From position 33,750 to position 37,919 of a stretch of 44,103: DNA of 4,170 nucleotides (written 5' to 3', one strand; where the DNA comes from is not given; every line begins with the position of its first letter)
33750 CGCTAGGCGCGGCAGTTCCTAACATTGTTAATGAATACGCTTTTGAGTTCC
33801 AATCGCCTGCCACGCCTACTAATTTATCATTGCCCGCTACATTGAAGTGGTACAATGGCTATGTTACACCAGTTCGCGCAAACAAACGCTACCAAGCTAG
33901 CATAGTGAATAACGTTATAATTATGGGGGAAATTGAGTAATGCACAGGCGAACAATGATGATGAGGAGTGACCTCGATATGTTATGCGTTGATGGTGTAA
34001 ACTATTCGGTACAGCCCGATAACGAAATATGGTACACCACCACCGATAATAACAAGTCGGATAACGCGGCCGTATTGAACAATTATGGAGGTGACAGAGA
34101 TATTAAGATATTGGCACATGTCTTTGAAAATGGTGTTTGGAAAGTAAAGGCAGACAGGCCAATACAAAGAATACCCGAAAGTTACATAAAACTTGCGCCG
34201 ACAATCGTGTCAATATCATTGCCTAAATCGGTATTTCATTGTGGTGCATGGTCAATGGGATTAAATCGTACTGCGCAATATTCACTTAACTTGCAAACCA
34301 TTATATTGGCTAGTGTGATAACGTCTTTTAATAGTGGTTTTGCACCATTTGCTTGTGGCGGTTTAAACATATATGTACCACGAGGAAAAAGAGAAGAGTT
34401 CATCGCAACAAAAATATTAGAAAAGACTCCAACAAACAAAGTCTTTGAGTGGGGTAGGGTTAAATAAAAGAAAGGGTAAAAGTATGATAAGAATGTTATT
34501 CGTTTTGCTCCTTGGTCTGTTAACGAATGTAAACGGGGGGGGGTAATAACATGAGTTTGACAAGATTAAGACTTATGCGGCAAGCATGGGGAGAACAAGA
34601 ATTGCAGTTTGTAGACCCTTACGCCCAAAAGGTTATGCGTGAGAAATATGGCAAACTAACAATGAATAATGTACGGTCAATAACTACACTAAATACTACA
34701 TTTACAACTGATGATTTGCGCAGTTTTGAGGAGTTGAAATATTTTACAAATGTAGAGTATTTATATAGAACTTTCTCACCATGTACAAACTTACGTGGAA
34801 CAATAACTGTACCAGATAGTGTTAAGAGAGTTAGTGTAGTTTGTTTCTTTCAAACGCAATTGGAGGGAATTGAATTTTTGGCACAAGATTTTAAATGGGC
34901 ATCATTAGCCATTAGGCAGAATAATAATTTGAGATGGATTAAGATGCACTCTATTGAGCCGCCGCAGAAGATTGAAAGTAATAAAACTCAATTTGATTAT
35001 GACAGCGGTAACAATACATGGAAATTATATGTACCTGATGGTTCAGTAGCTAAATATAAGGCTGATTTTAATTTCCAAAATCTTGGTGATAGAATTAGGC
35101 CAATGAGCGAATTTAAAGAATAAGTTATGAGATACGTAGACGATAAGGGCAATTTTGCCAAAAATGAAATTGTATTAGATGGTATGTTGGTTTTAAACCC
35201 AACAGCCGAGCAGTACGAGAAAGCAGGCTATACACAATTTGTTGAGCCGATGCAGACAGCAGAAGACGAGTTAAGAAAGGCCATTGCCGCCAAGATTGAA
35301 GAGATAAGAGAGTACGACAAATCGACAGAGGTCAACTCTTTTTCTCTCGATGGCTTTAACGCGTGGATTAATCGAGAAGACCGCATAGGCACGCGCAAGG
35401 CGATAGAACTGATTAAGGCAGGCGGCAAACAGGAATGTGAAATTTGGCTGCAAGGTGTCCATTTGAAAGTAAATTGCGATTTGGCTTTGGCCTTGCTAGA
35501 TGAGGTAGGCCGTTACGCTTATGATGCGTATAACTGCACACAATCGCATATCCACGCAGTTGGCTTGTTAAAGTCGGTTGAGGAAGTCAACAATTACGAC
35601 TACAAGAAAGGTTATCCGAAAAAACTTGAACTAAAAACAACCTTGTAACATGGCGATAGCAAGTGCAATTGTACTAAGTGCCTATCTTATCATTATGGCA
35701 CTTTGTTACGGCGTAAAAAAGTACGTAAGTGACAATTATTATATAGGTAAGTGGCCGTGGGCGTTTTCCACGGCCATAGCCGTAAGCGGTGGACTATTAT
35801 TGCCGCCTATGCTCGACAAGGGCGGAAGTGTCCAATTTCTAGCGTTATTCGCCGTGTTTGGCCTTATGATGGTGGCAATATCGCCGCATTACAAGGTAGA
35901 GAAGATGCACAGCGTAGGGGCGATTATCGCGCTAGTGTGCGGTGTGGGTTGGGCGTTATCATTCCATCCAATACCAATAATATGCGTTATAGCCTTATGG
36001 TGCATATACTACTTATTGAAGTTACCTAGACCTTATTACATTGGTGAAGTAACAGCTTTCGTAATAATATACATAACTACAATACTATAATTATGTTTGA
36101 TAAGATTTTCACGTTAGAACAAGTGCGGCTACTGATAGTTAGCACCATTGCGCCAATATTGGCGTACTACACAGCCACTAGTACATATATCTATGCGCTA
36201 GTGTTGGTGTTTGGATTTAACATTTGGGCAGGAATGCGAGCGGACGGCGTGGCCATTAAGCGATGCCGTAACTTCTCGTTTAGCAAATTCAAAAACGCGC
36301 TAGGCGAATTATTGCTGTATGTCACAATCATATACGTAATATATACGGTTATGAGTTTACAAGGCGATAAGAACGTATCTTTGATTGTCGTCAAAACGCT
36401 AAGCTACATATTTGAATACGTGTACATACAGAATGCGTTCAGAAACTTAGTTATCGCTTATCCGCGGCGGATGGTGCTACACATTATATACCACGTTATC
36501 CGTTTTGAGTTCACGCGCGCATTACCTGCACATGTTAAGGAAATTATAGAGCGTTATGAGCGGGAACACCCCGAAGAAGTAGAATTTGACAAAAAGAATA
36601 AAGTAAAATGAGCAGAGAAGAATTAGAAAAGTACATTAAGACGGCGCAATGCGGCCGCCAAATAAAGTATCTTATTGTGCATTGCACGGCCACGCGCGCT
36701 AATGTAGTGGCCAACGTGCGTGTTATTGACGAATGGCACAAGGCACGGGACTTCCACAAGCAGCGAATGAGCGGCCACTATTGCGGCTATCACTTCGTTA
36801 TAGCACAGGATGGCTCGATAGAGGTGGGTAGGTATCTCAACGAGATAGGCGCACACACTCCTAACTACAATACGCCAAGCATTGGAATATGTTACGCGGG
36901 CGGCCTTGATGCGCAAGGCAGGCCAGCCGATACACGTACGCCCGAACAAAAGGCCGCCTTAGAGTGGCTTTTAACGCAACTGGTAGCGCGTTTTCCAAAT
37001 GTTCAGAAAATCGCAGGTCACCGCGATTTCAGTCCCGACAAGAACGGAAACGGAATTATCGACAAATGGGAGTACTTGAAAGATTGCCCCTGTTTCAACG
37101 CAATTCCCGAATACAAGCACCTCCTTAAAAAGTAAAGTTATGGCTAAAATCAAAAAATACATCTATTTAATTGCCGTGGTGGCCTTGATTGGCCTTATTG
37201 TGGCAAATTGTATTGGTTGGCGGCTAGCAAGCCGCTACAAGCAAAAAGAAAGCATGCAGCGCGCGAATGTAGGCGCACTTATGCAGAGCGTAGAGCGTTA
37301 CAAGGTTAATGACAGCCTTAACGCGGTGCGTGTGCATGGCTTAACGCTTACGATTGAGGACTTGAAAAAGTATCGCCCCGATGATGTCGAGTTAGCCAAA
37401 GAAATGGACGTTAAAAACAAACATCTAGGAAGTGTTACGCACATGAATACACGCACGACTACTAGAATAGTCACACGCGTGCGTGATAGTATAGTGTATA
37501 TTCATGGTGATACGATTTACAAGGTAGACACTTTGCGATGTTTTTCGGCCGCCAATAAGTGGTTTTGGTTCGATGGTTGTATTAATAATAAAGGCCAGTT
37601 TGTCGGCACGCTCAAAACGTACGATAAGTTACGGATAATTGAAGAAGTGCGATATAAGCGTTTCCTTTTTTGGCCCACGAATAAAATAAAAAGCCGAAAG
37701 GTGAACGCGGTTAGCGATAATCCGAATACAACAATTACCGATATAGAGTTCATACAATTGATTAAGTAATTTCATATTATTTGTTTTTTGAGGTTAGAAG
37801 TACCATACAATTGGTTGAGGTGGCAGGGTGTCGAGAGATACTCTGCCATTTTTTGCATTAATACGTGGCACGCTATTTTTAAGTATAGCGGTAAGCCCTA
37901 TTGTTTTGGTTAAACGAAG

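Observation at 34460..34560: G9 tract separates a signal-peptide mini-ORF from the downstream LRR gene; a G8 tract would fuse them (phase-variation-like switch or homopolymer miscall)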

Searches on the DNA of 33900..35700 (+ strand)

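Call 3: search_dna_similar(query=window:33900-35700:+, collection=phages, mode=near, max_rows=30)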
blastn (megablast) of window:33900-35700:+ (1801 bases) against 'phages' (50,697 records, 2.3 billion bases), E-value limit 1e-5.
No match.

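Call 80: search_rna_families(source=window, start=34300, end=34750, threshold=evalue, max_evalue=1)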
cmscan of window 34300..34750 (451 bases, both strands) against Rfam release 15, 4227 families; matches with E-value up to 1: 2.
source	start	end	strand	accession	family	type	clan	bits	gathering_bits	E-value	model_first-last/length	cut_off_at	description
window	34308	34408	-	RF02120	FTX_2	Gene; lncRNA;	-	17.1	48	0.73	1-97/97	no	FTX transcript, XIST regulator conserved region 2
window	34335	34399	+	RF02186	ST7-OT3_4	Gene; lncRNA;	-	16.1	80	0.15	1-73/73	no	ST7 overlapping transcript 3 conserved region 4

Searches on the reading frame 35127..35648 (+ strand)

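Call 4: search_protein_families(library=pfam, proteins=[window:35127-35648:+], max_evalue=0.1)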
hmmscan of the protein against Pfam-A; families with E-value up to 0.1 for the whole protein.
window:35127-35648:+ (173 aa): 1 family
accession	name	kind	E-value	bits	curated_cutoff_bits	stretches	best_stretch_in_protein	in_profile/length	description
PF22516.1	PreP_C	-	0.002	18.2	27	1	25-93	77-143/173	PreP C-terminal domain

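Call 48: search_protein_families(library=phrogs, proteins=[window:35127-35648:+], max_evalue=0.01)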
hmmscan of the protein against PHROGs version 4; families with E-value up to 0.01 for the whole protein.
window:35127-35648:+ (173 aa): 0 families

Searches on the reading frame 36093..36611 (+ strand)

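Call 48: search_protein_families(library=phrogs, proteins=[window:36093-36611:+], max_evalue=0.01)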
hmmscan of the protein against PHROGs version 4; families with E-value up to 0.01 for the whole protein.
window:36093-36611:+ (172 aa): 1 family
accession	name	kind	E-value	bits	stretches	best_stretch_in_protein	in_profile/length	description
phrog_15037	-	unknown function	3.6e-57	193.5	1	5-162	7-164/167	-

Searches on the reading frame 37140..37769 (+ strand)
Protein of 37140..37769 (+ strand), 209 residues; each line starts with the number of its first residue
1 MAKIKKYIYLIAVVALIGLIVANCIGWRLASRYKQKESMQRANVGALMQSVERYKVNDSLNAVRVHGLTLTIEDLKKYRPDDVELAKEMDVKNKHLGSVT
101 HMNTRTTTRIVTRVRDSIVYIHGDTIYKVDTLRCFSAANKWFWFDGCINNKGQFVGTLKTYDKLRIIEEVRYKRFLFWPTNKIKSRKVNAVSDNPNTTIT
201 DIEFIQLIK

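Call 48: search_protein_families(library=phrogs, proteins=[window:37140-37769:+], max_evalue=0.01)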
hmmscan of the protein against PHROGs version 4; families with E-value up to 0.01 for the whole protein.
window:37140-37769:+ (209 aa): 1 family
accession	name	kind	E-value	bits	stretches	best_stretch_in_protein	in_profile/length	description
phrog_14010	-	unknown function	2.4e-36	126.3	1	11-209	4-197/197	-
